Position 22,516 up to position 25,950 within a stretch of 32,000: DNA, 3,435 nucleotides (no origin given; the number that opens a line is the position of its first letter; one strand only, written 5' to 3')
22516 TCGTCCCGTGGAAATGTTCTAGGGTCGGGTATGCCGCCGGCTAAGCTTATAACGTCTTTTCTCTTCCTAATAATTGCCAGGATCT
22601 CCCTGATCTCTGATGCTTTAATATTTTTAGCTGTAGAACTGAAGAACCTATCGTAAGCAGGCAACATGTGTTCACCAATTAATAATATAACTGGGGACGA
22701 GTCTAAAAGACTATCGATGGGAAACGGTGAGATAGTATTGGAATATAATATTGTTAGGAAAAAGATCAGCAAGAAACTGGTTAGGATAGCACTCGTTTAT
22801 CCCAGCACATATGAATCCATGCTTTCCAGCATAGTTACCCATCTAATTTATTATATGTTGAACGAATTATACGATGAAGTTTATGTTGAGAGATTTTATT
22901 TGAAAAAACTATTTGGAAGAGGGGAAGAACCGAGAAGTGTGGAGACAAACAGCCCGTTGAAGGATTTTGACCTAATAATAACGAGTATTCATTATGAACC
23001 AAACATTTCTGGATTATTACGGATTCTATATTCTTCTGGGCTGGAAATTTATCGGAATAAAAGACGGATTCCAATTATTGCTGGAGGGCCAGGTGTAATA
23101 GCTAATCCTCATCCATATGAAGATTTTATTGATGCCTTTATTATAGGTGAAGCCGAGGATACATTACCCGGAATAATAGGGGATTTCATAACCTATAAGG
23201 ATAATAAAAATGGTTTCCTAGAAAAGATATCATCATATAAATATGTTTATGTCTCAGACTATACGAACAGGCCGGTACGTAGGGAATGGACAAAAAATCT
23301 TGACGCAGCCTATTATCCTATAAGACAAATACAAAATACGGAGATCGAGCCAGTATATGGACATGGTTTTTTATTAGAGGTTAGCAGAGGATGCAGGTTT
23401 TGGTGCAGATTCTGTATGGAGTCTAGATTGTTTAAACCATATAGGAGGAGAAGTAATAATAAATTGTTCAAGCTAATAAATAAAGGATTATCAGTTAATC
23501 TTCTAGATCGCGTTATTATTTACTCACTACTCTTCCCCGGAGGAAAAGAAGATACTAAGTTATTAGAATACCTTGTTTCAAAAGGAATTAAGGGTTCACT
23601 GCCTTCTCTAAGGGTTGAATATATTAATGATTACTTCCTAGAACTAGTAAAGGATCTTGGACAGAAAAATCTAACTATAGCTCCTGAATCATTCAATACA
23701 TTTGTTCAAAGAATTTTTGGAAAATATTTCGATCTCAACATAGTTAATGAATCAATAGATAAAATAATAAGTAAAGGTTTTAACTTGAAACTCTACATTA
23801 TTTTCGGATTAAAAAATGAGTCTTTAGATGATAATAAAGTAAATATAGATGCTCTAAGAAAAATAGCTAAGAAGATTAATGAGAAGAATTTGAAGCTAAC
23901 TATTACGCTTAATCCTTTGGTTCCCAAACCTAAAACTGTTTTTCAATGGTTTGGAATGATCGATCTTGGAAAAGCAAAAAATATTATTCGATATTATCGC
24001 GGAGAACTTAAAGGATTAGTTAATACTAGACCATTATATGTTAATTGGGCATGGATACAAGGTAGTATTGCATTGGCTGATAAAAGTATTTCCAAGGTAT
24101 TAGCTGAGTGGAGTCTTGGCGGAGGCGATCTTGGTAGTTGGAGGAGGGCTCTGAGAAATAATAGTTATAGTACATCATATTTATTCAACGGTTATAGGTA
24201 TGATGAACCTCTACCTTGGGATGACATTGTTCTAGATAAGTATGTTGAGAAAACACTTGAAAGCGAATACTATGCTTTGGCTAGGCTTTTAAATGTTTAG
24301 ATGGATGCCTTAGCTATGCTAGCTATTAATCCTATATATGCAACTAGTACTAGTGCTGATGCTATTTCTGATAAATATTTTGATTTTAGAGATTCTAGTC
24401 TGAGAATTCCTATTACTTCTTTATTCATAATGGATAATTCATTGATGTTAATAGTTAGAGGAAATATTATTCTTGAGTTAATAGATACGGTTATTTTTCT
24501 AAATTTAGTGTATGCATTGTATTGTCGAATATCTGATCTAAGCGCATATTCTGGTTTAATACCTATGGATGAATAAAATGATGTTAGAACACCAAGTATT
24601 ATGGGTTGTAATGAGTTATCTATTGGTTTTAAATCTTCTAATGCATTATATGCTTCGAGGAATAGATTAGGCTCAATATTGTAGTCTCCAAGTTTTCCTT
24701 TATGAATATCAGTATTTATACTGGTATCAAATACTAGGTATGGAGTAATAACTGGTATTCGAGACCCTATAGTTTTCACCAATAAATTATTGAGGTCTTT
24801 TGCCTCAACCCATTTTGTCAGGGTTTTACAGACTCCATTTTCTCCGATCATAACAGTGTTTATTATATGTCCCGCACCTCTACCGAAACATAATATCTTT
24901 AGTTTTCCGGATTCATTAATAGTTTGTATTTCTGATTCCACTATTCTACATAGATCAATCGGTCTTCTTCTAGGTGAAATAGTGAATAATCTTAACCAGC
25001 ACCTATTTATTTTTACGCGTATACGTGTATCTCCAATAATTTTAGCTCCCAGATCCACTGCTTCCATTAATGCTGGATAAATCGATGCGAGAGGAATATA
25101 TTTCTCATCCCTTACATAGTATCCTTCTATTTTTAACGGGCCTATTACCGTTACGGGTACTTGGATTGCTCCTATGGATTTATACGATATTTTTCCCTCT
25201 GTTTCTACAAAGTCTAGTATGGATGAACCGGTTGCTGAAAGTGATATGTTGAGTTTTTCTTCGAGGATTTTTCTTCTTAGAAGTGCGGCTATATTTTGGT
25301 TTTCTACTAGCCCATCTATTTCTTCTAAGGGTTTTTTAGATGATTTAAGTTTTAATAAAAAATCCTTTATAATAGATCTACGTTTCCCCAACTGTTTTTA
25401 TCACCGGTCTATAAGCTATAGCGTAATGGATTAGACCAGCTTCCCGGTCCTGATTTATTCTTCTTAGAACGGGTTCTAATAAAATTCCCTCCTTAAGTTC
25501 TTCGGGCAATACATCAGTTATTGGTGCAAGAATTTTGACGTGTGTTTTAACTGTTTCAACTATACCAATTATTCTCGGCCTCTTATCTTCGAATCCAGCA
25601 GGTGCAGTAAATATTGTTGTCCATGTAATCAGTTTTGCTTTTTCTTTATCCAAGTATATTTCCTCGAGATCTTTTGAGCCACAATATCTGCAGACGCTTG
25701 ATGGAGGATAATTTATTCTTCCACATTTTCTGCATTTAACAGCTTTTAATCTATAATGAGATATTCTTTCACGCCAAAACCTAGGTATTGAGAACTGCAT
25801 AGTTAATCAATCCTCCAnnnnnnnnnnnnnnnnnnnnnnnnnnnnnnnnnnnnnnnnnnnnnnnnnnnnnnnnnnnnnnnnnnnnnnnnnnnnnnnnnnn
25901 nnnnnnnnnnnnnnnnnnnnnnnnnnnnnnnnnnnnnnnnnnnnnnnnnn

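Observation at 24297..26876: HMG-CoA reductase homologue stripped of catalytic motifs and translationally coupled to HMG-CoA synthase and DUF35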

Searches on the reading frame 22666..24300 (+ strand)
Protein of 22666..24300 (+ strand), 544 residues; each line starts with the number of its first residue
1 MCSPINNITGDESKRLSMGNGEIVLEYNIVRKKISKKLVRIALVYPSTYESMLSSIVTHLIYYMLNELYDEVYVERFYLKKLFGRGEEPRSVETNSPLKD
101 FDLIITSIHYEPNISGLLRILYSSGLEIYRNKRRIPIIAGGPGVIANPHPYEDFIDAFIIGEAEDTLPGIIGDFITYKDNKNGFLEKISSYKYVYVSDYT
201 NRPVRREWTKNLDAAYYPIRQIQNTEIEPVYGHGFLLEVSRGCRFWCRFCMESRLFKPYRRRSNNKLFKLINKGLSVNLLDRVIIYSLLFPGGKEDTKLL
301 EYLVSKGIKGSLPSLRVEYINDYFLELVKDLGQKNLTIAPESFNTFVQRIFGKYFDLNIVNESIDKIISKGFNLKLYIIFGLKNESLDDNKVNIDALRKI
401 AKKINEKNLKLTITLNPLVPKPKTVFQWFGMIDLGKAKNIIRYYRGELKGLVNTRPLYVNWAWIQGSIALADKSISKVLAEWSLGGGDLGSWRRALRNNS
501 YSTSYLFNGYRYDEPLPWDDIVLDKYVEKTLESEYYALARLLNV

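Call 3: search_protein_families(library=pfam, proteins=[window:22666-24300:+], max_evalue=1)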
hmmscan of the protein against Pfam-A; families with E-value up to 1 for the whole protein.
window:22666-24300:+ (544 aa): 3 families
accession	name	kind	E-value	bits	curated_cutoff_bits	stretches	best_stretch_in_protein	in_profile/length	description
PF19864.5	Radical_SAM_N2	-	3.1e-23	82.4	29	1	59-196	3-150/151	Radical SAM proteins, N-terminal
PF04055.27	Radical_SAM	-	1.4e-09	38.8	29.5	1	238-389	2-158/166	Radical SAM superfamily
PF02310.24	B12-binding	-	1.9e-05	24.9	32.1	1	100-170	51-120/121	B12 binding domain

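Call 4: search_protein_families(library=ncbifam, proteins=[window:22666-24300:+], max_evalue=1)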
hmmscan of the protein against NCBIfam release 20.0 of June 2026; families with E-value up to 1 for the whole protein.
window:22666-24300:+ (544 aa): 13 families
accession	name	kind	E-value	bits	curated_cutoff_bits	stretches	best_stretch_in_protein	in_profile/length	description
TIGR03960.1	rSAM_fuse_unch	hypoth_equivalog_domain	9.4e-53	179.6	462.3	1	26-506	17-538/605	TIGR03960 family B12-binding radical SAM protein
TIGR04013.1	B12_SAM_MJ_1487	hypoth_equivalog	6.2e-18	64.8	251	1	131-403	66-336/382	TIGR04013 family B12-binding domain/radical SAM domain-containing protein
TIGR04190.1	B12_SAM_Ta0216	equivalog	2e-07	30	500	1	239-420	224-414/554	TIGR04190 family B12-binding domain/radical SAM domain protein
NF050148.1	rSAM_ApyD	equivalog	3e-07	29.2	750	1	218-424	183-387/645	RiPP biosynthesis radical SAM protein ApyD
TIGR02026.1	BchE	equivalog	2.4e-05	23.4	481.35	1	154-272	115-232/497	magnesium-protoporphyrin IX monomethyl ester anaerobic oxidative cyclase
TIGR03975.1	rSAM_ocin_1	subfamily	0.00012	20.8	281.85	1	152-271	179-302/606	RiPP maturation radical SAM C-methyltransferase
TIGR04295.1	B12_rSAM_oligo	hypoth_equivalog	0.00014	20.7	400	1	230-329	196-290/422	TIGR04295 family B12-binding domain-containing radical SAM protein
NF006064.0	PRK08207.2-2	equivalog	0.00053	19.1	504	1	316-400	244-328/465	coproporphyrinogen III oxidase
TIGR04014.1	B12_SAM_MJ_0865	equivalog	0.028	13.2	360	1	134-285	68-211/434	methyl-coenzyme M reductase glutamine C-methyltransferase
NF040542.1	rSAM_RCCLKC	equivalog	0.091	11.9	450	1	150-250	95-196/423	arsinothricin biosynthesis radical SAM protein ArsL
NF009396.0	PRK12756.1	subfamily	0.096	11.5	463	1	363-433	41-108/349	Trp-sensitive 3-deoxy-7-phosphoheptulonate synthase AroH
TIGR00538.1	hemN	equivalog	0.11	11.2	324.95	1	318-389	147-219/454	oxygen-independent coproporphyrinogen III oxidase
TIGR00034.1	aroFGH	equivalog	0.19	10.5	173.2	1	362-436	36-107/342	3-deoxy-7-phosphoheptulonate synthase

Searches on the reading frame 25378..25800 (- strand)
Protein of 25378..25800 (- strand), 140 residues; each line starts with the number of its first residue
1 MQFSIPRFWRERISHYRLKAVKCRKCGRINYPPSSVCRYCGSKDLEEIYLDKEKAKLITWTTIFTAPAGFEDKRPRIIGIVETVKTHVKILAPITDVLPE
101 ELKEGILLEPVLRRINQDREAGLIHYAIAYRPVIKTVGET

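Call 3: search_protein_families(library=pfam, proteins=[window:25378-25800:-], max_evalue=1)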
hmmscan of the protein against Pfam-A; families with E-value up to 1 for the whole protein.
window:25378-25800:- (140 aa): 9 families
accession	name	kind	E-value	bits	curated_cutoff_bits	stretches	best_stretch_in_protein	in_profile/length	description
PF12172.15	zf-ChsH2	-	2.7e-12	46.7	23.2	1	12-46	3-37/37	ChsH2, rubredoxin-like zinc ribbon domain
PF01796.24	OB_ChsH2_C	-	9.6e-10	38.7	27.1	1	53-112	6-64/65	ChsH2, C-terminal OB-fold domain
PF12773.13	DZR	-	0.0088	16.6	27.3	1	18-41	22-45/45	Double zinc ribbon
PF13240.11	Zn_Ribbon_1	-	0.011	15.9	25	1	22-43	1-22/23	zinc-ribbon domain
PF08421.16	Methyltransf_13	-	0.062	13.9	31.3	0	14-27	35-48/62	Putative zinc binding domain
PF00641.23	Zn_ribbon_RanBP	-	0.086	12.6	27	1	22-43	6-27/30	Zn-finger in Ran binding protein and others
PF15386.11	Tantalus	-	0.1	13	32.8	1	44-71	18-47/57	Drosophila Tantalus-like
PF24463.1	DUF7577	-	0.19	11.8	28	0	20-30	2-12/27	Domain of unknown function (DUF7577)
PF02892.21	zf-BED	-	0.56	10.7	20.6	0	17-29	13-25/44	BED zinc finger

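Call 4: search_protein_families(library=ncbifam, proteins=[window:25378-25800:-], max_evalue=1)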
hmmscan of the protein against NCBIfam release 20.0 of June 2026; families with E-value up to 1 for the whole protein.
window:25378-25800:- (140 aa): 5 families
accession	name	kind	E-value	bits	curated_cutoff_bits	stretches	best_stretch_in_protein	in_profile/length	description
NF053627.1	BnzsclthlBbsAGT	equivalog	2.8e-08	33.8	250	1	17-95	35-109/145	benzoylsuccinyl-CoA thiolase subunit BbsA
NF003161.0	PRK04136.1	equivalog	0.0031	17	54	1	18-45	12-39/49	50S ribosomal protein L40e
NF041664.1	RNAP_arch_Epp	equivalog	0.031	14.2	50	1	23-47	3-25/57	transcription elongation factor subunit Spt4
TIGR04165.1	methano_modCys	hypoth_equivalog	0.036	14.3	60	1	11-28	27-44/50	TIGR04165 family Cys-rich peptide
NF003214.0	PRK04179.1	equivalog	0.36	10.7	71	1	20-41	17-39/62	50S ribosomal protein L37e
